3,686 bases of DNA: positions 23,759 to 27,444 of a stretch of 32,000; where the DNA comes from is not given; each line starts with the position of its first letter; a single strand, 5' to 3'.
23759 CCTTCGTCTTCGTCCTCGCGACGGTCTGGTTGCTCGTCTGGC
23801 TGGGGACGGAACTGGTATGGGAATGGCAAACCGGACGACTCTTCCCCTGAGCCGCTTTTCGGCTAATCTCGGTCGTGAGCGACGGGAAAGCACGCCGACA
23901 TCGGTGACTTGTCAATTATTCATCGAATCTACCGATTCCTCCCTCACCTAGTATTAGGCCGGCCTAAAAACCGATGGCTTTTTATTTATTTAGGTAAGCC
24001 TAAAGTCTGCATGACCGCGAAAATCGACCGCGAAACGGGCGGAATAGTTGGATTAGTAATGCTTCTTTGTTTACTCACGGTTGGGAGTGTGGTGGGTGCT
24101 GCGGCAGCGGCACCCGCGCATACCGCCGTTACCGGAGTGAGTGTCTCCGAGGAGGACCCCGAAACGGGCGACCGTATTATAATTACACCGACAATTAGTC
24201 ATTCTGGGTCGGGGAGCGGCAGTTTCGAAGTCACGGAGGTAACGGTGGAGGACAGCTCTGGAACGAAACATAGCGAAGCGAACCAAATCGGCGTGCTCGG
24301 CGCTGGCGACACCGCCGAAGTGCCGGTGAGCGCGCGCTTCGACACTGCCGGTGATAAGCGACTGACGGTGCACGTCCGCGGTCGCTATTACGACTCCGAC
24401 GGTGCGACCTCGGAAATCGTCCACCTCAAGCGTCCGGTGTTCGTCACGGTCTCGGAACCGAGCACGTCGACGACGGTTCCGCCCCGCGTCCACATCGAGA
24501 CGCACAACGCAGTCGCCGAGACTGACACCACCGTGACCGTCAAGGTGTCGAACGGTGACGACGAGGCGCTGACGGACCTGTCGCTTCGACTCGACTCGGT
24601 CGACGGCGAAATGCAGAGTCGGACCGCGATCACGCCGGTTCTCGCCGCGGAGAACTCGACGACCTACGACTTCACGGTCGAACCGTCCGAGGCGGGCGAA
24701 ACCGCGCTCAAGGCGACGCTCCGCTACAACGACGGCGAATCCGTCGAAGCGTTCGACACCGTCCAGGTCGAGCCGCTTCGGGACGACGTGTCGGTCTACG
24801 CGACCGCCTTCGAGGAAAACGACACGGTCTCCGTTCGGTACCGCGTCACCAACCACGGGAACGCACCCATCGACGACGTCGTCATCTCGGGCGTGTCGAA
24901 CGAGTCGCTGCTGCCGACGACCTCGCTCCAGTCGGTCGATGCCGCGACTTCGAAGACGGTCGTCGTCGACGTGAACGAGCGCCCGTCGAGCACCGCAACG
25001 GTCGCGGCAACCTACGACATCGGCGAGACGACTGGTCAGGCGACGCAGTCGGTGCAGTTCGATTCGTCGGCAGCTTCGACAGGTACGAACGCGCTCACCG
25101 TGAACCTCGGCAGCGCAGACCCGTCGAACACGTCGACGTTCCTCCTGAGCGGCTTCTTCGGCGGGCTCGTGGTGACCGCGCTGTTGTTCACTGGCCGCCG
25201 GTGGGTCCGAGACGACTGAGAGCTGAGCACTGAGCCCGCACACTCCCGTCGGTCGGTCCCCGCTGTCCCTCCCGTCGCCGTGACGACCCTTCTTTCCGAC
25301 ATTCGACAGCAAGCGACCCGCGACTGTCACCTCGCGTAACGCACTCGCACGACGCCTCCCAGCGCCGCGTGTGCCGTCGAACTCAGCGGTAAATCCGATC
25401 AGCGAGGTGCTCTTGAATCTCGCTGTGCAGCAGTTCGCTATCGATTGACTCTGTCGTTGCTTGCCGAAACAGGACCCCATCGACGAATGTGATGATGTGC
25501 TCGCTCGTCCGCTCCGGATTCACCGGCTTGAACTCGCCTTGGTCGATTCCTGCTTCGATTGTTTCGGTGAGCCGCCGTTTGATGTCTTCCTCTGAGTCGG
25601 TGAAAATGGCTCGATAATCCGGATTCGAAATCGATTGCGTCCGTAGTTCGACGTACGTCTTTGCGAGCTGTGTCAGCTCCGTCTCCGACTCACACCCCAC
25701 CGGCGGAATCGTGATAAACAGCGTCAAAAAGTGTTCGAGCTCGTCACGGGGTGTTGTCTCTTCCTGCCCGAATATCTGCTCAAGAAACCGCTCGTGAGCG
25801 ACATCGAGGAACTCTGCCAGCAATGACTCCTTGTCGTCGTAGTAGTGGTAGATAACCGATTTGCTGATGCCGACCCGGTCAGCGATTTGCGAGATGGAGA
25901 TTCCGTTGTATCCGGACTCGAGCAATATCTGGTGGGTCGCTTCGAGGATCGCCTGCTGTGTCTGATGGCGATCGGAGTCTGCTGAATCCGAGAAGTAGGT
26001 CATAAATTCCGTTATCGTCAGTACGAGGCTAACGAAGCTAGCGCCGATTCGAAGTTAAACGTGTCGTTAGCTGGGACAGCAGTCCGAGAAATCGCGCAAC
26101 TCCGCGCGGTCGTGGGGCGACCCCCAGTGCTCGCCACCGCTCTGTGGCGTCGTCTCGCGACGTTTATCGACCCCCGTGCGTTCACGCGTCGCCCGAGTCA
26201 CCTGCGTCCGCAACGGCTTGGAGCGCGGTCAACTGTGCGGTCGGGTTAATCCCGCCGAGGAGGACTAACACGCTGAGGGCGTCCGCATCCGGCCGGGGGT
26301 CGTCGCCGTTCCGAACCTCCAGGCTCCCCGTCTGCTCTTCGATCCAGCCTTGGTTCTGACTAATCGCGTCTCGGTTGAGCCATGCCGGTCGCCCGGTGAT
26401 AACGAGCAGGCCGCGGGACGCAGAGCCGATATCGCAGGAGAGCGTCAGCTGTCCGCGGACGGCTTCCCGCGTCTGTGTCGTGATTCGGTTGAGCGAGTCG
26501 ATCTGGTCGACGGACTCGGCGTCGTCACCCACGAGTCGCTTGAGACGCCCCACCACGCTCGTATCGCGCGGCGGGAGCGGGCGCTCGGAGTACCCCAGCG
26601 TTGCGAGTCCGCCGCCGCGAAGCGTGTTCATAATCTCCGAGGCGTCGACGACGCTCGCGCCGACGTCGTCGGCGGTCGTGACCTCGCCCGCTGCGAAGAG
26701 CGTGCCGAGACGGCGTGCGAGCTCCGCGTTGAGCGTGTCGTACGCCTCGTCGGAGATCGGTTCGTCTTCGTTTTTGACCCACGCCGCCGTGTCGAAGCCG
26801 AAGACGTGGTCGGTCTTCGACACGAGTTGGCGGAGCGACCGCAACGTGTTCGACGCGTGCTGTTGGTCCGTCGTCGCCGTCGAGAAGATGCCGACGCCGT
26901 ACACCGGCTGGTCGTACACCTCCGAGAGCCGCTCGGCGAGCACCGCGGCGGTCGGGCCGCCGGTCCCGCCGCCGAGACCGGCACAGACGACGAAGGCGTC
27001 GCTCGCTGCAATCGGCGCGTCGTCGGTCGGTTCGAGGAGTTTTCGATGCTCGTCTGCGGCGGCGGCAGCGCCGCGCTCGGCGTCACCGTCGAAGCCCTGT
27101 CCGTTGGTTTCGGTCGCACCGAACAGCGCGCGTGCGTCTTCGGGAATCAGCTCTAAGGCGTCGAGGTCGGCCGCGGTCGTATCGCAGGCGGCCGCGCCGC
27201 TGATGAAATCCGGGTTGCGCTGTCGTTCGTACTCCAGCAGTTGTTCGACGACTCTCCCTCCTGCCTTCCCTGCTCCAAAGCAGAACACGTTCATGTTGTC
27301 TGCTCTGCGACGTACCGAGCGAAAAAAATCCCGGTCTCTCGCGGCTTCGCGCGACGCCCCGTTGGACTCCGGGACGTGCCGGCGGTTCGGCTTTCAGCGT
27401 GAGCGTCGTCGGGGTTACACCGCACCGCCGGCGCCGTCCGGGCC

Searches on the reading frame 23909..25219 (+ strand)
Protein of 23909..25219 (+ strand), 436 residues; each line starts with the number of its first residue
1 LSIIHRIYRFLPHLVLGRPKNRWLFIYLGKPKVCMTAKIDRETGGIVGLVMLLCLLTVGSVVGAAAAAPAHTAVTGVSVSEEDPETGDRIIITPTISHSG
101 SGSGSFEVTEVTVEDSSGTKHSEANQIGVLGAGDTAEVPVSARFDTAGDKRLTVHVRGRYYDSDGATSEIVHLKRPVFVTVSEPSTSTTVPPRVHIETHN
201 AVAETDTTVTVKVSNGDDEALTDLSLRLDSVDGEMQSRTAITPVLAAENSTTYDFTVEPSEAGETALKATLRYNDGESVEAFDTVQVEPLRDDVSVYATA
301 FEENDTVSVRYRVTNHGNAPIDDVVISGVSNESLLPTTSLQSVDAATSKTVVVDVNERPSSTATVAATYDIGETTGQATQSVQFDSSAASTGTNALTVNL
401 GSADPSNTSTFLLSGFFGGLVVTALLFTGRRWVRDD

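Call 83: search_protein_families(library=pfam, proteins=[window:23909-25219:+], max_evalue=0.001)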
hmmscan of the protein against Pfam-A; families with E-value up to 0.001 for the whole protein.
window:23909-25219:+ (436 aa): 1 family
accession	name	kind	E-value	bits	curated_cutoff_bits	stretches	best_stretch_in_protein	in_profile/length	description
PF07705.17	CARDB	-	9.5e-10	39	22.7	1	195-270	9-82/101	CARDB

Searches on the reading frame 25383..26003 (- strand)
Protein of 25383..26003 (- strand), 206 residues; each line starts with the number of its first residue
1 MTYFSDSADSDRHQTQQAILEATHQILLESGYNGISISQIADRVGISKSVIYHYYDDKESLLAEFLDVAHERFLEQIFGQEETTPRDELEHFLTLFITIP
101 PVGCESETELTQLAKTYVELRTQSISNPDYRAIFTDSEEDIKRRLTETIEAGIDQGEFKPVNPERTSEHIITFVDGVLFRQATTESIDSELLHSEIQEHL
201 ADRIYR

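Call 83: search_protein_families(library=pfam, proteins=[window:25383-26003:-], max_evalue=0.001)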
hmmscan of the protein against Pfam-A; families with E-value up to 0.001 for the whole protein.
window:25383-26003:- (206 aa): 8 families
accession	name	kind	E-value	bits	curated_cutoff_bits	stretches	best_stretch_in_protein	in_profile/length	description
PF00440.29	TetR_N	-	1e-12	48.1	24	1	19-64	1-46/47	Bacterial regulatory proteins, tetR family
PF13977.11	TetR_C_6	-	2.3e-08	34.7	27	1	111-202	20-112/115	BetI-type transcriptional repressor, C-terminal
PF17922.6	TetR_C_17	-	1.1e-06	29.2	26.1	1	115-184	22-92/100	Tetracyclin repressor-like, C-terminal domain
PF17932.6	TetR_C_24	-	0.0001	22.9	26.4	1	119-176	29-86/114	Tetracyclin repressor-like, C-terminal domain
PF02796.21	HTH_7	-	0.00011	22.7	23.8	1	33-55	20-42/45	Helix-turn-helix domain of resolvase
PF13022.12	HTH_Tnp_1_2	-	0.00021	21.8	27.9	1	25-76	17-66/122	Helix-turn-helix of insertion element transposase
PF14246.11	TetR_C_7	-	0.00053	20.4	22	0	124-200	30-106/119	AefR-like transcriptional repressor, C-terminal domain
PF17935.6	TetR_C_27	-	0.00094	19.7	26.1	0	138-177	45-84/106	Tetracyclin repressor-like, C-terminal domain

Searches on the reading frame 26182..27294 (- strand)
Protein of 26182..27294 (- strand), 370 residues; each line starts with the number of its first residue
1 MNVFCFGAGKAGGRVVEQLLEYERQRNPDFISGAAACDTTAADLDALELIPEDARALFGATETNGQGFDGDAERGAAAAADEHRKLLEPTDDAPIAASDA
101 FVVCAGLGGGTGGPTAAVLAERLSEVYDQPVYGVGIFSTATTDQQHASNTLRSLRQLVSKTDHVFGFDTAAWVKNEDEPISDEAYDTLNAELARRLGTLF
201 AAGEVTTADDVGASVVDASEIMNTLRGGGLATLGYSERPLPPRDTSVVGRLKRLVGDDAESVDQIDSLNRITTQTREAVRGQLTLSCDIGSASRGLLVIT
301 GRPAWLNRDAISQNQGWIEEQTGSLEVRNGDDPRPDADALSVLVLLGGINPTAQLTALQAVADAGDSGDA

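Call 6: search_protein_families(library=pfam, proteins=[window:26182-27294:-], max_evalue=0.01)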
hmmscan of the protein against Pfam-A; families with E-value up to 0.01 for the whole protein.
window:26182-27294:- (370 aa): 2 families
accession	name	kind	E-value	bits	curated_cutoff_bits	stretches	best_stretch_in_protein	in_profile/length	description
PF21011.2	CetZ_C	-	1.2e-54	184.9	21.6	1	182-362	5-178/180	Tubulin-like CetZ, C-terminal domain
PF00091.31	Tubulin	-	9.5e-19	68.8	33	1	3-174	2-187/190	Tubulin/FtsZ family, GTPase domain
